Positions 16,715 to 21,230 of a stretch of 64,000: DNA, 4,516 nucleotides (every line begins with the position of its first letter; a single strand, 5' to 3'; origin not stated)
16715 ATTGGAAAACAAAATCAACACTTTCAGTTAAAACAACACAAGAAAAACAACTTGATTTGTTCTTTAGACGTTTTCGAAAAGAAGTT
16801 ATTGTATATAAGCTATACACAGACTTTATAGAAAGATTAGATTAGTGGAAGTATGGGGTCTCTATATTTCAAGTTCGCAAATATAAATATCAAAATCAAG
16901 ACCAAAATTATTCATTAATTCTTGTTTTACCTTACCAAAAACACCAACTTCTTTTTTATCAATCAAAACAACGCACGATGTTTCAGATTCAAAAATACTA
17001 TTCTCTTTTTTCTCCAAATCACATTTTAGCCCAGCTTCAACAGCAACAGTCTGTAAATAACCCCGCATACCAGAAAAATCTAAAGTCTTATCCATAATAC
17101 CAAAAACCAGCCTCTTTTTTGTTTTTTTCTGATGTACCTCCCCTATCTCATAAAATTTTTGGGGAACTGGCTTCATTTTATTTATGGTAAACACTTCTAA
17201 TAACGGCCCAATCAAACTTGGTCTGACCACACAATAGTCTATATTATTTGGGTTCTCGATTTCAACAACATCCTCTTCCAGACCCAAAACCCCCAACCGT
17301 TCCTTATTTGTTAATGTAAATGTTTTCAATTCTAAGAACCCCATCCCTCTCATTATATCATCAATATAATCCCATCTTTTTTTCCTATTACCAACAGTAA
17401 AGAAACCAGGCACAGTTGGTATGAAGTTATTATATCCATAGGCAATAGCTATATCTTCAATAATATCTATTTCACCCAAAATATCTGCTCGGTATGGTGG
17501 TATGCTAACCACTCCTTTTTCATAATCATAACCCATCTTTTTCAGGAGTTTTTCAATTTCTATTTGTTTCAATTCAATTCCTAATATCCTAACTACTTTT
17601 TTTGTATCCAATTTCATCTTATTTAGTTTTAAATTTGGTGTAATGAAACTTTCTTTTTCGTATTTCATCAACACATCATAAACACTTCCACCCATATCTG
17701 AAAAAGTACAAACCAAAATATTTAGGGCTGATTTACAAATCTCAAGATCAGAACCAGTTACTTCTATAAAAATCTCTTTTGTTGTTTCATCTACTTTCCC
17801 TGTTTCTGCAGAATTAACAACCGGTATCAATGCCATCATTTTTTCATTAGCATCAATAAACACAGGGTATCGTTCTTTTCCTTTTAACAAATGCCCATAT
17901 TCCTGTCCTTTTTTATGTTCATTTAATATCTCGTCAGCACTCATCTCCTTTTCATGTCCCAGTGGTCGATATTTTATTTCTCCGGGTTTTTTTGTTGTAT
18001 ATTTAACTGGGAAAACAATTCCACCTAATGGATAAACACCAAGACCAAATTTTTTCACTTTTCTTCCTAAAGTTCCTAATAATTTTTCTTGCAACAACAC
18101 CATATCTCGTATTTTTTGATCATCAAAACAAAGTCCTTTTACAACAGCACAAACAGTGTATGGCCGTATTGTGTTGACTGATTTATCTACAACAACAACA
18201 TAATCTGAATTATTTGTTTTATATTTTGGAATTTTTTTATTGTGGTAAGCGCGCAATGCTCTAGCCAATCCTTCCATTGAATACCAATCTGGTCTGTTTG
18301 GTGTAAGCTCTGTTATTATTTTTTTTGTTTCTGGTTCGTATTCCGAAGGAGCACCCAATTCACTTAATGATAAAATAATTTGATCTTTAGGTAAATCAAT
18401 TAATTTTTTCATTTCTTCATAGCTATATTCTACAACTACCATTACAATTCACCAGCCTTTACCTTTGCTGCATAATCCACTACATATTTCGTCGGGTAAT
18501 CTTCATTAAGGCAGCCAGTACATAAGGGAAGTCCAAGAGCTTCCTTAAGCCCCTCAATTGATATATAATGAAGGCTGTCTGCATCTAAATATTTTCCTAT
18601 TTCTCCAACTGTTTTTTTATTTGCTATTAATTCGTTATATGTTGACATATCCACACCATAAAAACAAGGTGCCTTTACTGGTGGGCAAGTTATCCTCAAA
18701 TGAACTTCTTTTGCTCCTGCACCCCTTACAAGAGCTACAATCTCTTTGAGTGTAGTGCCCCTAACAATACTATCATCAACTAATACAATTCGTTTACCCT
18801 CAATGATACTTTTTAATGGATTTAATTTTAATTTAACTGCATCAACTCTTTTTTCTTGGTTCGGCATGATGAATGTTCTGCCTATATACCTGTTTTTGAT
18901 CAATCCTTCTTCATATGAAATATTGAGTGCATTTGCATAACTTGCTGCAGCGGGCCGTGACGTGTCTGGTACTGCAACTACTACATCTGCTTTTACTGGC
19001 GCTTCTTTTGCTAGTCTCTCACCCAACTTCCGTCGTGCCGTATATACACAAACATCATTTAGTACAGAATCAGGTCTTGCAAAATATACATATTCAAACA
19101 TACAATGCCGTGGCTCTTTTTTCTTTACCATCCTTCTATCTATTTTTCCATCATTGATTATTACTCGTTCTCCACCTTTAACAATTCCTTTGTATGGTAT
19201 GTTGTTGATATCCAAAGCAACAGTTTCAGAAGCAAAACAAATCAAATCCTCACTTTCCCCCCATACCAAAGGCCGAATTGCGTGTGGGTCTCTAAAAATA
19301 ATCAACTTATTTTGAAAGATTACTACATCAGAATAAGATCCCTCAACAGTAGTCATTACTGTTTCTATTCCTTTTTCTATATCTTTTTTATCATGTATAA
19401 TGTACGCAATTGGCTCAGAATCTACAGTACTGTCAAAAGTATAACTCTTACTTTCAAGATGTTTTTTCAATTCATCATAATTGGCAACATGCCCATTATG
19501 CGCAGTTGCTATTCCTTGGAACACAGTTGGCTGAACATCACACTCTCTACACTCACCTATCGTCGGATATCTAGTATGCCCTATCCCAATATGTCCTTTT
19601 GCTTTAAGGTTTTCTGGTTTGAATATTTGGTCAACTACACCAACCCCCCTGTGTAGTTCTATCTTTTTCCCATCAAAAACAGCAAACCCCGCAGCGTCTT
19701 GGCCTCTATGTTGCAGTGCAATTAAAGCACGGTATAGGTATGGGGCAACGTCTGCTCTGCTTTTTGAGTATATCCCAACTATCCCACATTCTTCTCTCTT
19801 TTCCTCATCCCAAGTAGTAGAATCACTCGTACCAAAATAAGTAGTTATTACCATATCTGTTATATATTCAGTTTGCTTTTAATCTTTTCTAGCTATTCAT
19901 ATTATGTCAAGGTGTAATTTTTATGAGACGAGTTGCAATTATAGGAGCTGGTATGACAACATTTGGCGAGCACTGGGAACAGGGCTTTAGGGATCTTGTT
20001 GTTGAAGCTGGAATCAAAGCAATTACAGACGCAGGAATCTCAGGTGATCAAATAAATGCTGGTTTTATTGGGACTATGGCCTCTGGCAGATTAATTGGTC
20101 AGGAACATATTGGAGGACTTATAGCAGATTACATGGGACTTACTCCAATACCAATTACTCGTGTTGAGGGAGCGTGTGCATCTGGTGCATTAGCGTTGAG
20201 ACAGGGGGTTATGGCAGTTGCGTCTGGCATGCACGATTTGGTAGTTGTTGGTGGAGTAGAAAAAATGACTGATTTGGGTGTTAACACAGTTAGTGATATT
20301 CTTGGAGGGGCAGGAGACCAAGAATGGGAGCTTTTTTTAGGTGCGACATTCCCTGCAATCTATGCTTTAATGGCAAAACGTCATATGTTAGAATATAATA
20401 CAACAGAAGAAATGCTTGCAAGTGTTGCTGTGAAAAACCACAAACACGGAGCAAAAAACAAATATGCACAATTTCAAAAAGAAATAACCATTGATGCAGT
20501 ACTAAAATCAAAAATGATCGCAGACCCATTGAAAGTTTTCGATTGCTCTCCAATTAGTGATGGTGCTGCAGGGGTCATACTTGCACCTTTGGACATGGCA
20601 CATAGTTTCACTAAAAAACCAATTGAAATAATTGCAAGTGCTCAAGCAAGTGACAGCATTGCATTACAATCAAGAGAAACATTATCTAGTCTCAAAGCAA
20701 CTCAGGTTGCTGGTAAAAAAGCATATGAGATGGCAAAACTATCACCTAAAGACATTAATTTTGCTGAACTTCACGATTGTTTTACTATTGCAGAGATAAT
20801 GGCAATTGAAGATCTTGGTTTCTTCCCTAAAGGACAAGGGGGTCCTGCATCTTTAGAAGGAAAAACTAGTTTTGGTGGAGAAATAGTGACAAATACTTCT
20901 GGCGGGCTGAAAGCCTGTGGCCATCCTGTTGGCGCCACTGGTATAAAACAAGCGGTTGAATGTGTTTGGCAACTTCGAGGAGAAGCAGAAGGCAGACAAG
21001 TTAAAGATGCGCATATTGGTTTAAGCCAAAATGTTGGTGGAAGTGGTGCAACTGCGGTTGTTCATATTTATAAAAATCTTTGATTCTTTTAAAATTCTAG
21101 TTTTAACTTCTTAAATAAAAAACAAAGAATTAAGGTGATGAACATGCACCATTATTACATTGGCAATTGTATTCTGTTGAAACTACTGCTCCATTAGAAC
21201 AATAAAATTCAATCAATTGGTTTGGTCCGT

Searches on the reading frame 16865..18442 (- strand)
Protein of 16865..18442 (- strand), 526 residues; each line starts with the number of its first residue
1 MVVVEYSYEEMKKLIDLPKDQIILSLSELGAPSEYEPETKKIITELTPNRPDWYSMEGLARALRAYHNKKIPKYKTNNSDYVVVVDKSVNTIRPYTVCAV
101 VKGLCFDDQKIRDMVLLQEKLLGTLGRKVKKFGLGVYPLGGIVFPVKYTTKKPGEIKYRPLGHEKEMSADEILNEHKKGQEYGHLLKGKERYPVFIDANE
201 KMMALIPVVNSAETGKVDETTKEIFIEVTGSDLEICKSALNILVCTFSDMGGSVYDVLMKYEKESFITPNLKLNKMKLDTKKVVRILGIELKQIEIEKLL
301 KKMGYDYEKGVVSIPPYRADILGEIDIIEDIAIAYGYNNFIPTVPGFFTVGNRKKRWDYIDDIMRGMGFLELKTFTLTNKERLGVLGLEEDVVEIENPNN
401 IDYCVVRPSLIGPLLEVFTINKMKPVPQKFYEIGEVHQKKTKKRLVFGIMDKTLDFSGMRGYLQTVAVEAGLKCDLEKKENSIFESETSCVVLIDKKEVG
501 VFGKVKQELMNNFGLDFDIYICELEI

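Call 76: search_protein_families(library=pfam, proteins=[window:16865-18442:-], max_evalue=0.00001)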
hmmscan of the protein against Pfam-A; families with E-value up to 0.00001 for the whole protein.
window:16865-18442:- (526 aa): 2 families
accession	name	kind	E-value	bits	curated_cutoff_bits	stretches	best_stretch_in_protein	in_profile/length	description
PF17759.6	tRNA_synthFbeta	-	4.4e-27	95.4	22.4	1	354-525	19-213/214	Phenylalanyl tRNA synthetase beta chain CLM domain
PF03484.21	B5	-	3.3e-19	69.3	28.6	1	276-337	1-67/67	tRNA synthetase B5 domain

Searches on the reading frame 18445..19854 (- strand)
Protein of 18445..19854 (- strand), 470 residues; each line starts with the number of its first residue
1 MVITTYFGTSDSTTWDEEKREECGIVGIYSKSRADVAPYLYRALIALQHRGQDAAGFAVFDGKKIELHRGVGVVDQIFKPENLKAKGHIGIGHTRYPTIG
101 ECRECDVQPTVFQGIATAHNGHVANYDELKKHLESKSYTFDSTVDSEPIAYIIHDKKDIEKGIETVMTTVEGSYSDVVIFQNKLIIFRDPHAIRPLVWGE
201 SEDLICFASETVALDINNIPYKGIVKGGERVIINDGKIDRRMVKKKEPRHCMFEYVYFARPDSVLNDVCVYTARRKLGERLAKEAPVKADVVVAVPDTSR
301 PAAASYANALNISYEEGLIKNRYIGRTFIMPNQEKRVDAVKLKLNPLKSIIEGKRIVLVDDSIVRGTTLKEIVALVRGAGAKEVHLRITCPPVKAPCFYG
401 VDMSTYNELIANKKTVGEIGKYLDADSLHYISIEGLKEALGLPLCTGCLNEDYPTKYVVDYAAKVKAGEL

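Call 76: search_protein_families(library=pfam, proteins=[window:18445-19854:-], max_evalue=0.00001)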
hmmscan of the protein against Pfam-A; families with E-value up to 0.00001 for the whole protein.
window:18445-19854:- (470 aa): 3 families
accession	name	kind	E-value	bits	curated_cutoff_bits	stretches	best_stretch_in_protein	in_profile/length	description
PF13522.11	GATase_6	-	2.1e-18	67.1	27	1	85-210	8-130/130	Glutamine amidotransferase domain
PF13537.11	GATase_7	-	7.2e-18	65.2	25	1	104-214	10-121/123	Glutamine amidotransferase domain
PF00156.33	Pribosyltran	-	2.5e-12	46.8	26.3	1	279-388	21-122/158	Phosphoribosyl transferase domain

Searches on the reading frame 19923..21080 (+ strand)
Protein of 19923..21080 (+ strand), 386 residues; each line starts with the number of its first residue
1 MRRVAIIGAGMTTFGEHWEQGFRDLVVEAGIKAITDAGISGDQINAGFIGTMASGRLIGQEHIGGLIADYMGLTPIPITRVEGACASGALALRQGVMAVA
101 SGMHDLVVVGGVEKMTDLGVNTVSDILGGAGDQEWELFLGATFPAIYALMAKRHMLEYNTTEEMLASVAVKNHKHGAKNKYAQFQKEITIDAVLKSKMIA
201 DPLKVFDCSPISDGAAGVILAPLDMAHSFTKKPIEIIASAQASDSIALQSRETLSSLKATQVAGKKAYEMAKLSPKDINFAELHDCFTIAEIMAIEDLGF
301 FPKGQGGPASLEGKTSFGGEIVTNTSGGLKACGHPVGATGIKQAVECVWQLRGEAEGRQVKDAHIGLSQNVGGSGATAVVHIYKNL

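Call 76: search_protein_families(library=pfam, proteins=[window:19923-21080:+], max_evalue=0.00001)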
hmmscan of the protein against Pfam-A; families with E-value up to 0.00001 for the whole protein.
window:19923-21080:+ (386 aa): 4 families
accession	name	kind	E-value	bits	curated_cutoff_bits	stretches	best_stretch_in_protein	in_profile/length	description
PF22691.2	Thiolase_C_1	-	1.1e-46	158.6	28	1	240-384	1-143/144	Thiolase C-terminal domain-like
PF00108.29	Thiolase_N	-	4.3e-28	98.8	26.4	1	4-221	1-257/260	Thiolase, N-terminal domain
PF02803.24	Thiolase_C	-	7.5e-09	35.7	27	1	261-368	25-114/123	Thiolase, C-terminal domain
PF00109.32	ketoacyl-synt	-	1.9e-06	28.1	20.8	1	62-117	152-206/252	Beta-ketoacyl synthase, N-terminal domain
